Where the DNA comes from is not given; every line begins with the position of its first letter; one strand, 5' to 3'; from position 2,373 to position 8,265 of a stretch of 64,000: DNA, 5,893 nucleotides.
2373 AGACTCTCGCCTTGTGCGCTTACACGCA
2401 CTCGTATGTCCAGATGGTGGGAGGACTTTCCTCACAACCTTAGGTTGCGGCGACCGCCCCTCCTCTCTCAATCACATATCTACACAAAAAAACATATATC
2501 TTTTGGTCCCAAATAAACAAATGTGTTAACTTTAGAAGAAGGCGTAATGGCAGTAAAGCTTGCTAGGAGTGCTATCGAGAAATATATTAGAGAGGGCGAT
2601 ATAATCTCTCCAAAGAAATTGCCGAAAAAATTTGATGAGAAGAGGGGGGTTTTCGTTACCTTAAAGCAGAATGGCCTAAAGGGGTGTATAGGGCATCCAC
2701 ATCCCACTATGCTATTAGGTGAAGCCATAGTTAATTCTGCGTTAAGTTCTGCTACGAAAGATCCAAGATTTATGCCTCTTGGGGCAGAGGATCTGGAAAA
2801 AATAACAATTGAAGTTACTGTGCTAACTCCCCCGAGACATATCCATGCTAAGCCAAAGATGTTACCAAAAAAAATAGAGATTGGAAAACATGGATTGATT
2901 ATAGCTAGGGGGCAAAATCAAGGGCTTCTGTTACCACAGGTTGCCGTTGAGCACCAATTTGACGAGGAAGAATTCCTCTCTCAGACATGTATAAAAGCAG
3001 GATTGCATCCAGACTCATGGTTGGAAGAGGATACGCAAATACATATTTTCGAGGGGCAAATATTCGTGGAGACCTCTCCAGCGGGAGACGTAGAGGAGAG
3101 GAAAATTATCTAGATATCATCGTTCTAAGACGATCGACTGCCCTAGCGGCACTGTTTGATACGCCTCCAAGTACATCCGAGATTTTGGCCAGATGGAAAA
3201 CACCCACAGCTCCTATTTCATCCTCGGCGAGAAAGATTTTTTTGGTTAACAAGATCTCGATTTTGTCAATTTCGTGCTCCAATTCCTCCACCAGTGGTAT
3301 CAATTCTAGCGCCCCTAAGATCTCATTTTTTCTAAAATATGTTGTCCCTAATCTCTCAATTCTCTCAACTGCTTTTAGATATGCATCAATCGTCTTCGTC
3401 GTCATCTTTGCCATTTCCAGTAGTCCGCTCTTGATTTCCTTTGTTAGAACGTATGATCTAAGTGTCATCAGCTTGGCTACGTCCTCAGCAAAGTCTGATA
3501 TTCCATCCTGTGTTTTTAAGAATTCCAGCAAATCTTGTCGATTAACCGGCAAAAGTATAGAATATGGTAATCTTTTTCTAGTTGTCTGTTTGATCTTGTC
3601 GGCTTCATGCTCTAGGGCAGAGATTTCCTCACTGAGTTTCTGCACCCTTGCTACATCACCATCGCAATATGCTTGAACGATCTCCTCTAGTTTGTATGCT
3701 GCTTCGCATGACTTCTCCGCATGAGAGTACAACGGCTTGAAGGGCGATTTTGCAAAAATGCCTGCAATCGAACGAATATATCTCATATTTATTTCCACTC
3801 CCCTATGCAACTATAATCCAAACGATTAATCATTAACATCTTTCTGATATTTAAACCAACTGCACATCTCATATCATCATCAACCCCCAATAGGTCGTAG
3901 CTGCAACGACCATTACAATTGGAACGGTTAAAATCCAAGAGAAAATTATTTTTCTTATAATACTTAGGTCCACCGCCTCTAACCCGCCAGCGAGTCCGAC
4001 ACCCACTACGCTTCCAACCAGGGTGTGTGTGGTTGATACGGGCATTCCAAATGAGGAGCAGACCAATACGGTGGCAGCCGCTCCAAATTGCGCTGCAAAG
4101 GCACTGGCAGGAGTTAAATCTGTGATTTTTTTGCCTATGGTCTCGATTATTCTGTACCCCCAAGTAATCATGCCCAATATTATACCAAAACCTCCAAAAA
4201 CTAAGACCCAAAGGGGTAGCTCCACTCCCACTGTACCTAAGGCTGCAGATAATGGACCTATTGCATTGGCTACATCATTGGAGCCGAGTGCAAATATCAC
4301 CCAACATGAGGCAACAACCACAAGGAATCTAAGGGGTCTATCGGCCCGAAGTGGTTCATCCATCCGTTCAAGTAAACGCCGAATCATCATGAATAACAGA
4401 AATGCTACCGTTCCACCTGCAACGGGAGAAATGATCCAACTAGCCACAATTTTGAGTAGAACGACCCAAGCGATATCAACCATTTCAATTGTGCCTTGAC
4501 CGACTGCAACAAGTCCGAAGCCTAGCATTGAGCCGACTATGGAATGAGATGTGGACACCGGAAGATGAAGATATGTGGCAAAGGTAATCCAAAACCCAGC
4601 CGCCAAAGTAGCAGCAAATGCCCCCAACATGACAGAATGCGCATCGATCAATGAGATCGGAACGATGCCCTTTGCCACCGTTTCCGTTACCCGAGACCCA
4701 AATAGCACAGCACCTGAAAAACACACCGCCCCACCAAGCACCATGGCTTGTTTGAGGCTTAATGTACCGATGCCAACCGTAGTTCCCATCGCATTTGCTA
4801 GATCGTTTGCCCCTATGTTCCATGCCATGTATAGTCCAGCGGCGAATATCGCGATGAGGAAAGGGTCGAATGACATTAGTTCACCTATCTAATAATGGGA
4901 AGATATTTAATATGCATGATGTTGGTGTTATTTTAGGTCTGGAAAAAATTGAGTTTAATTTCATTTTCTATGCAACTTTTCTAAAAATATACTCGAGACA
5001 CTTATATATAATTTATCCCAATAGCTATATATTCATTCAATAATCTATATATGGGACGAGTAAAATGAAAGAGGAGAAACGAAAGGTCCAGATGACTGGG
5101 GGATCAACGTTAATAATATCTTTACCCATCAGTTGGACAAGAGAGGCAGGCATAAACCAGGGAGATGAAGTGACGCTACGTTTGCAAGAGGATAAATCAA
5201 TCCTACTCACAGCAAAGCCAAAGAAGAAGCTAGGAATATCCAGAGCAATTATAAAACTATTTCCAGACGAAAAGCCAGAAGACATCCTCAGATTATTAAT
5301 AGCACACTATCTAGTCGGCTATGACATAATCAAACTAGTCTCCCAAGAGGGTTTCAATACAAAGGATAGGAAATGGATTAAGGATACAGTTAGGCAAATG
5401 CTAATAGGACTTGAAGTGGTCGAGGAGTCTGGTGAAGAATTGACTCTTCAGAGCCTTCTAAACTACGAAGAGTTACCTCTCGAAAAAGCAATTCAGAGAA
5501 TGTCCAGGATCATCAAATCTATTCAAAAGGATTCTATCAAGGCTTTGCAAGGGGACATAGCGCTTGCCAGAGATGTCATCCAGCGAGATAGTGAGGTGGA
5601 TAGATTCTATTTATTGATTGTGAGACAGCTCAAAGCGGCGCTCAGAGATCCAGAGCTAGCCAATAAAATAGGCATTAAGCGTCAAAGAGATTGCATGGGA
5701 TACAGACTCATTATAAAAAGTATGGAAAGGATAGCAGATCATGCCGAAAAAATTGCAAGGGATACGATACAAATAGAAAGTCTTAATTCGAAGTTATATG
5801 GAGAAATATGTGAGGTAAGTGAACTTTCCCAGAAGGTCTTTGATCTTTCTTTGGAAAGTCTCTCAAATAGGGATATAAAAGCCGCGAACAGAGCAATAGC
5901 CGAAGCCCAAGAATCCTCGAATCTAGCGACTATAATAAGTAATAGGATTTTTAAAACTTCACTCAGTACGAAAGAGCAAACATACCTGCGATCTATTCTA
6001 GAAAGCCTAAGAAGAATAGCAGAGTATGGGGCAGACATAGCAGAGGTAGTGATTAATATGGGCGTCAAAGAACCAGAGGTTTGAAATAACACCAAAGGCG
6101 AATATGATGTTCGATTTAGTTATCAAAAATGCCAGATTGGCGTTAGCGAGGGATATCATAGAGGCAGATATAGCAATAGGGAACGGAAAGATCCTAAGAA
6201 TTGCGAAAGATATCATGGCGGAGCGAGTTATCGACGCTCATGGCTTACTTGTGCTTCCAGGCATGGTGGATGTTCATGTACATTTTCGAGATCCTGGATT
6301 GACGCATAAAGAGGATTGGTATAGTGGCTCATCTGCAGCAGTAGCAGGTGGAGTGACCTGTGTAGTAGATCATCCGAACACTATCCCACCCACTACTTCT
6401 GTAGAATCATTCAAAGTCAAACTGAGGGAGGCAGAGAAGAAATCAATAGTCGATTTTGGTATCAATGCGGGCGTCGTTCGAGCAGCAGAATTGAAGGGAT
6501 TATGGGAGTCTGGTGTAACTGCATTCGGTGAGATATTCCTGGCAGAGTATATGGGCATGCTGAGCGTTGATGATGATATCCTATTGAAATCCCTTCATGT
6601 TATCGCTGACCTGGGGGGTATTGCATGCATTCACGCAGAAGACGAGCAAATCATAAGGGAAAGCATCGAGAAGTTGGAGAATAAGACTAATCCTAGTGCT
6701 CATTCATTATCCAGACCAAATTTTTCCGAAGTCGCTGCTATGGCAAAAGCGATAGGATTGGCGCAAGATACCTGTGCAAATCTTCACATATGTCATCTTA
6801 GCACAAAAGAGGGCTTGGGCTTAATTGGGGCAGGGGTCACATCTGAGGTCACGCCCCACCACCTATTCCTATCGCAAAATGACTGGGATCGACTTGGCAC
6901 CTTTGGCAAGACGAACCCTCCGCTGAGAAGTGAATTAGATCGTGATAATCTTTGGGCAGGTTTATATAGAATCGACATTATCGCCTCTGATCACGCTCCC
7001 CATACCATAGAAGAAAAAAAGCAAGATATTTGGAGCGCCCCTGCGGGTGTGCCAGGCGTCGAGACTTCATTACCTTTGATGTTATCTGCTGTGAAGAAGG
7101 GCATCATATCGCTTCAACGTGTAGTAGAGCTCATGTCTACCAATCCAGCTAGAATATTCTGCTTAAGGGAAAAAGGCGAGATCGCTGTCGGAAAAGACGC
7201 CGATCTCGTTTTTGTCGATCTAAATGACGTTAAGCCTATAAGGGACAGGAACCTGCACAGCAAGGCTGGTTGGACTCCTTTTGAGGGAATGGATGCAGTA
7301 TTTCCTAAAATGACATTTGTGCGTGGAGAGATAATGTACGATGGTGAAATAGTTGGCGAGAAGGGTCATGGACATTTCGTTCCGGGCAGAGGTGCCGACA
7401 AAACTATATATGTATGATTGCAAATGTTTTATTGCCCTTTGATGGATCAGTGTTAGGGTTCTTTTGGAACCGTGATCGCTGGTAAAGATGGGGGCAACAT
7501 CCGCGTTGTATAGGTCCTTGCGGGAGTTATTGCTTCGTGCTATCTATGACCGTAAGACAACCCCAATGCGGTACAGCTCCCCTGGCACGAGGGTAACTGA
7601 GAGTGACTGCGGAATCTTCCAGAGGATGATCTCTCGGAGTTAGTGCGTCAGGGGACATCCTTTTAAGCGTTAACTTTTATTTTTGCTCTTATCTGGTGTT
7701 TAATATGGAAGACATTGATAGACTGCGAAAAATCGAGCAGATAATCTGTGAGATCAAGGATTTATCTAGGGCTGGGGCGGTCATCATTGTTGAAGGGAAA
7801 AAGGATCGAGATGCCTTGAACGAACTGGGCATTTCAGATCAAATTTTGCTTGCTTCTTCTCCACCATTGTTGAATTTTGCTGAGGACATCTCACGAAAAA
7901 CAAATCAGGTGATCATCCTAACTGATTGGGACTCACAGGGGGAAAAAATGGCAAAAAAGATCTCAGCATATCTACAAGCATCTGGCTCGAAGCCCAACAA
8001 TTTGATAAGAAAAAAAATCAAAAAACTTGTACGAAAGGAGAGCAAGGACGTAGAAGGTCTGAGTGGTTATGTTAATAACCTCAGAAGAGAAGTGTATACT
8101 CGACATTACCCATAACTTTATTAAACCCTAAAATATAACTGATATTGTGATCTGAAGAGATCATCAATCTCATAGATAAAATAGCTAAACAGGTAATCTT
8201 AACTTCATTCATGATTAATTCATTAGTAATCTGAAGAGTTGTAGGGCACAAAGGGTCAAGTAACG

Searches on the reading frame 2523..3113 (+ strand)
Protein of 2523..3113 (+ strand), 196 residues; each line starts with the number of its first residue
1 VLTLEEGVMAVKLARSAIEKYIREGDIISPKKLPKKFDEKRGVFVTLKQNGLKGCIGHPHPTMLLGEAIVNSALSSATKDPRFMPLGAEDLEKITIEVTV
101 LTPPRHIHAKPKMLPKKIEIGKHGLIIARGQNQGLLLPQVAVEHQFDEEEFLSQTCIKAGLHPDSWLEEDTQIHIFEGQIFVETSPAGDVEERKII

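Call 8: search_protein_families(library=pfam, proteins=[window:2523-3113:+])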
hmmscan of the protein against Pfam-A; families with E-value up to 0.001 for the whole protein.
window:2523-3113:+ (196 aa): 1 family
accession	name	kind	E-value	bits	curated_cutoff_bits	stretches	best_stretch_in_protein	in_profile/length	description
PF01871.22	AMMECR1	-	1.5e-55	187.7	25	1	11-181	1-168/168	AMMECR1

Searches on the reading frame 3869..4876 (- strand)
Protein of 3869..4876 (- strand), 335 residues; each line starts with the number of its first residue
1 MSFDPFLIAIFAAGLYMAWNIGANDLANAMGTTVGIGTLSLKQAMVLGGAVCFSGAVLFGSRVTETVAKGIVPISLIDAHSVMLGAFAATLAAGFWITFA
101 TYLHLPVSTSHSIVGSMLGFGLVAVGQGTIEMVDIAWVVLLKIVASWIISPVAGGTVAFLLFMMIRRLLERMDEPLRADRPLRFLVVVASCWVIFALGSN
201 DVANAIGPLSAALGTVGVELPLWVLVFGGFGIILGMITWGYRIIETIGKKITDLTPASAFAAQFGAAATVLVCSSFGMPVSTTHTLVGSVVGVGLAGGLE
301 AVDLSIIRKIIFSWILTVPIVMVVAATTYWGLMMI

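Call 8: search_protein_families(library=pfam, proteins=[window:3869-4876:-])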
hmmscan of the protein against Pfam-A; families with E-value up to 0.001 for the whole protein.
window:3869-4876:- (335 aa): 1 family
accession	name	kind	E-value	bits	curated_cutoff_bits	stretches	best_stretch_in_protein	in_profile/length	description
PF01384.25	PHO4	-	2.2e-95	320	33.7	1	21-325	1-350/350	Phosphate transporter family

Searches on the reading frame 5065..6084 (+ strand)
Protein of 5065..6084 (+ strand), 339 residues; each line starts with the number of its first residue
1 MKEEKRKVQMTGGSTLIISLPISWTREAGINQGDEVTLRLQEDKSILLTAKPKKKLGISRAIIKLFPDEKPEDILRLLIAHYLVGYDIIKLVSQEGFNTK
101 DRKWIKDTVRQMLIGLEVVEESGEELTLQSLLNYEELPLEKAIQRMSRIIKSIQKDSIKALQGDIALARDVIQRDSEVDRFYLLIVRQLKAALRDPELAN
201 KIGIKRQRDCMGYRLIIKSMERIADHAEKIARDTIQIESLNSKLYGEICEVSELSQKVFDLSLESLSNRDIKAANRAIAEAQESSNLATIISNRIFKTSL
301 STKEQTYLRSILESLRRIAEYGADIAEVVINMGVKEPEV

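Call 8: search_protein_families(library=pfam, proteins=[window:5065-6084:+])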
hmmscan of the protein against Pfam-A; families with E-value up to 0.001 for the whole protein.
window:5065-6084:+ (339 aa): 2 families
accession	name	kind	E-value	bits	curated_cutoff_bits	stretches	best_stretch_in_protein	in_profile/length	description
PF01895.24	PhoU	-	4.1e-25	88.4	23.5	2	143-233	1-88/89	PhoU domain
PF04014.23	MazE_antitoxin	-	7.3e-11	42.3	24.7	1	9-54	1-46/48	Antidote-toxin recognition MazE, bacterial antitoxin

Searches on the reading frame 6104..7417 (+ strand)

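Call 8: search_protein_families(library=pfam, proteins=[window:6104-7417:+])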
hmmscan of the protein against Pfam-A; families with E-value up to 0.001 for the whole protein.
window:6104-7417:+ (437 aa): 2 families
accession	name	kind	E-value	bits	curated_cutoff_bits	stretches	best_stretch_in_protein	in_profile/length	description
PF01979.26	Amidohydro_1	-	1.5e-20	74.2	25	1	49-410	1-344/345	Amidohydrolase family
PF07969.17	Amidohydro_3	-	5.9e-14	52.8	29.7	2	335-412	407-472/472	Amidohydrolase family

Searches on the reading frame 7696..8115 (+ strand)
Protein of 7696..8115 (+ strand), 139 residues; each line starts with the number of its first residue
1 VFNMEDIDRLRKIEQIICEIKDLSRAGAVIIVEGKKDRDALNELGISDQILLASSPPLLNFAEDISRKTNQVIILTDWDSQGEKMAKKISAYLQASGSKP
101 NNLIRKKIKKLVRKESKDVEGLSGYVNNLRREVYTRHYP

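Call 8: search_protein_families(library=pfam, proteins=[window:7696-8115:+])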
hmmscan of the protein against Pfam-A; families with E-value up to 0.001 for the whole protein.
window:7696-8115:+ (139 aa): 3 families
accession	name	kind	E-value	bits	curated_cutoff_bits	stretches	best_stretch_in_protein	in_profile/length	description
PF01751.28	Toprim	-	4.8e-09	36.7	23.1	1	29-104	2-84/96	Toprim domain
PF13155.12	Toprim_2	-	2.2e-05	25.2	22.1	1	30-106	1-79/88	Toprim-like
PF13662.12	Toprim_4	-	2.8e-05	24.7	25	1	28-97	2-78/85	Toprim domain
